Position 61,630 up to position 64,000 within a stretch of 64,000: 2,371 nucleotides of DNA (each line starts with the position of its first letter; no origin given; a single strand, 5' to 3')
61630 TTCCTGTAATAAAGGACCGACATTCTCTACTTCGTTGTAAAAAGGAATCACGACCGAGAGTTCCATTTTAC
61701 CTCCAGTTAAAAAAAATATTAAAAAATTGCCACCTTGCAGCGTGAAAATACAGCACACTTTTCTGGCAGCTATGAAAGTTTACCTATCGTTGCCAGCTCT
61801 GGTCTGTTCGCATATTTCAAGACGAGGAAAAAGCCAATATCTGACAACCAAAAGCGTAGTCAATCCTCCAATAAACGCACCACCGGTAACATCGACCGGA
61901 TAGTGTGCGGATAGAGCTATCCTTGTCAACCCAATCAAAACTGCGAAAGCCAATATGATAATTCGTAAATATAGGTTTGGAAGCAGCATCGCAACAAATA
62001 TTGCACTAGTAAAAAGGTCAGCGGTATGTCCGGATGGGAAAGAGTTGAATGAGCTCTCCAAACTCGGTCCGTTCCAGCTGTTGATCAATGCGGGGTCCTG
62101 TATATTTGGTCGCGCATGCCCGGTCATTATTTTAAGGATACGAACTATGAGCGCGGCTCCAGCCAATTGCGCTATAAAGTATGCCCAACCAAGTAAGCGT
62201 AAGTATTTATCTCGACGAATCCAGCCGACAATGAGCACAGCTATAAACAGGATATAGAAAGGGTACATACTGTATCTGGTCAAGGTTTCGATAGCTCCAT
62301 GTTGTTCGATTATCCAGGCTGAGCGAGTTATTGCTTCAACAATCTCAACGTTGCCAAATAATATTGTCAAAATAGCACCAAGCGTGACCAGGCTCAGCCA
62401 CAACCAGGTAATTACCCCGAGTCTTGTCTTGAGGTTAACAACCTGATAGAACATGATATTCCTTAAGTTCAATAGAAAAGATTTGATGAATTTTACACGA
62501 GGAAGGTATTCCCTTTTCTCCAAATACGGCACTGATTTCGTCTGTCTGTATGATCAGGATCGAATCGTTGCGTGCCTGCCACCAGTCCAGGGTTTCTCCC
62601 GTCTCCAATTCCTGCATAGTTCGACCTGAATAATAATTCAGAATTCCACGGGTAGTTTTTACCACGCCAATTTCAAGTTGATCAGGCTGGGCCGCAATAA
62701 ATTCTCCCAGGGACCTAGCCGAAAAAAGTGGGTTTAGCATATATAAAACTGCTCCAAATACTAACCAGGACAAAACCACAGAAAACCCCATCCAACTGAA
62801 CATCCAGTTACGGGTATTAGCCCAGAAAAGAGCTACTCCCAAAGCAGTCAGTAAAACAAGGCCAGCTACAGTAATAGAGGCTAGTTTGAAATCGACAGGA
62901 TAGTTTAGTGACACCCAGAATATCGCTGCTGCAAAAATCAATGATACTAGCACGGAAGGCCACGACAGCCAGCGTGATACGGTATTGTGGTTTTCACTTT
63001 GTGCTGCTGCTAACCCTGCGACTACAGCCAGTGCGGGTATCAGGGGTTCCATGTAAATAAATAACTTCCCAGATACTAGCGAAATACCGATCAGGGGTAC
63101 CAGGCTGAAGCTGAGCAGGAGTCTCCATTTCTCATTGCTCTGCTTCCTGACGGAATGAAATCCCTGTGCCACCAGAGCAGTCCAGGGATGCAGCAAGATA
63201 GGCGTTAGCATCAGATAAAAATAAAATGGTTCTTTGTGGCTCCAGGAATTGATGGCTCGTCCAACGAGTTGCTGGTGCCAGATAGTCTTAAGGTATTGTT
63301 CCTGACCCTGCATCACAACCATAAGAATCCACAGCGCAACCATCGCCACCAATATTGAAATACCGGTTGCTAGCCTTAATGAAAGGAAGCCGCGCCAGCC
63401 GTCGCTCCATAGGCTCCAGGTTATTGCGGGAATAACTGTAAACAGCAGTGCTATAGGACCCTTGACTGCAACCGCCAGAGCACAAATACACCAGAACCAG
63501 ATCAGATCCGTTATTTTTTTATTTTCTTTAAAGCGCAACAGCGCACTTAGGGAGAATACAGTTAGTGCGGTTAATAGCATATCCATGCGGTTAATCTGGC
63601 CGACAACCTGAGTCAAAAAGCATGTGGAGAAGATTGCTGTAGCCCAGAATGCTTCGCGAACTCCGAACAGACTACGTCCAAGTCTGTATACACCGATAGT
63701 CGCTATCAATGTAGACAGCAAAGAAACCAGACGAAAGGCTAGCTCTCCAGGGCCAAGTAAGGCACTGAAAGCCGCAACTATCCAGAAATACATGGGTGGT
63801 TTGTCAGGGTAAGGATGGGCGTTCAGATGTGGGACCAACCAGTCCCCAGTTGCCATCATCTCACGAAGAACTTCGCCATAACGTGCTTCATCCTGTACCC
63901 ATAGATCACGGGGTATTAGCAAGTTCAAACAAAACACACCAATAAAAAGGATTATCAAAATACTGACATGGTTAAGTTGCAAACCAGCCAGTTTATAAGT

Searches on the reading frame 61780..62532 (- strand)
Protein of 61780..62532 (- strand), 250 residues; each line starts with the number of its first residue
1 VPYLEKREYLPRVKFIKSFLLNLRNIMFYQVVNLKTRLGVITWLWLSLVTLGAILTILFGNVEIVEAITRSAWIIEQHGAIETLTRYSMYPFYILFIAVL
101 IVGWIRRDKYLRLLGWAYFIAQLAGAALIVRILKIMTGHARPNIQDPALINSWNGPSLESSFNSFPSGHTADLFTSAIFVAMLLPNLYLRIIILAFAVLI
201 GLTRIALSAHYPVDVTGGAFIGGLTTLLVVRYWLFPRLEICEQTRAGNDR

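Call 77: search_protein_families(library=ncbifam, proteins=[window:61780-62532:-], max_evalue=0.000001)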
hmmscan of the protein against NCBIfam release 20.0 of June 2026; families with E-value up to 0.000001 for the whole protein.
window:61780-62532:- (250 aa): 1 family
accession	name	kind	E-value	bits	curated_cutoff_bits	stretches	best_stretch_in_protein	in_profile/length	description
NF047884.1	UdeprDiPSep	equivalog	9.8e-08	32.1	250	1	59-230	18-184/188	undecaprenyl-diphosphatase SepP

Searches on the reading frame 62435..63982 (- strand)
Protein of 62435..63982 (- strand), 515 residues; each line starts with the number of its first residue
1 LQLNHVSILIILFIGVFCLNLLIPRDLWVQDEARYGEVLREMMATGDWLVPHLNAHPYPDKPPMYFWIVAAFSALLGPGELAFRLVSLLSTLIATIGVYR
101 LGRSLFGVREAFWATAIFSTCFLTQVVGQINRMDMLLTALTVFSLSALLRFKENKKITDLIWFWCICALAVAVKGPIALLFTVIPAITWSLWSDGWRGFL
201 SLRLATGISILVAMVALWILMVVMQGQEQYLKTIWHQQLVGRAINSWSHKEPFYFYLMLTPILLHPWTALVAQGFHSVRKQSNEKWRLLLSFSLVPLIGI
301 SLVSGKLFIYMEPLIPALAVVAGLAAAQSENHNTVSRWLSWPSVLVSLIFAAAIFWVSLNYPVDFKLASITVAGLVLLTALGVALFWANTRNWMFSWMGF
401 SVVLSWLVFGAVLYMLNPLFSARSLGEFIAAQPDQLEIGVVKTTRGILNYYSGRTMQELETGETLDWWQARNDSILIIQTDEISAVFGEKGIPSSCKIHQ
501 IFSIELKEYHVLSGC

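Call 58: search_protein_families(library=pfam, proteins=[window:62435-63982:-], max_evalue=1e-8)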
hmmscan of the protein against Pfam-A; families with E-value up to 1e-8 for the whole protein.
window:62435-63982:- (515 aa): 1 family
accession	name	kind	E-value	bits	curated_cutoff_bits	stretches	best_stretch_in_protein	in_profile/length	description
PF13231.12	PMT_2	-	3.5e-20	73.3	26.1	1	60-216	1-153/160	Dolichyl-phosphate-mannose-protein mannosyltransferase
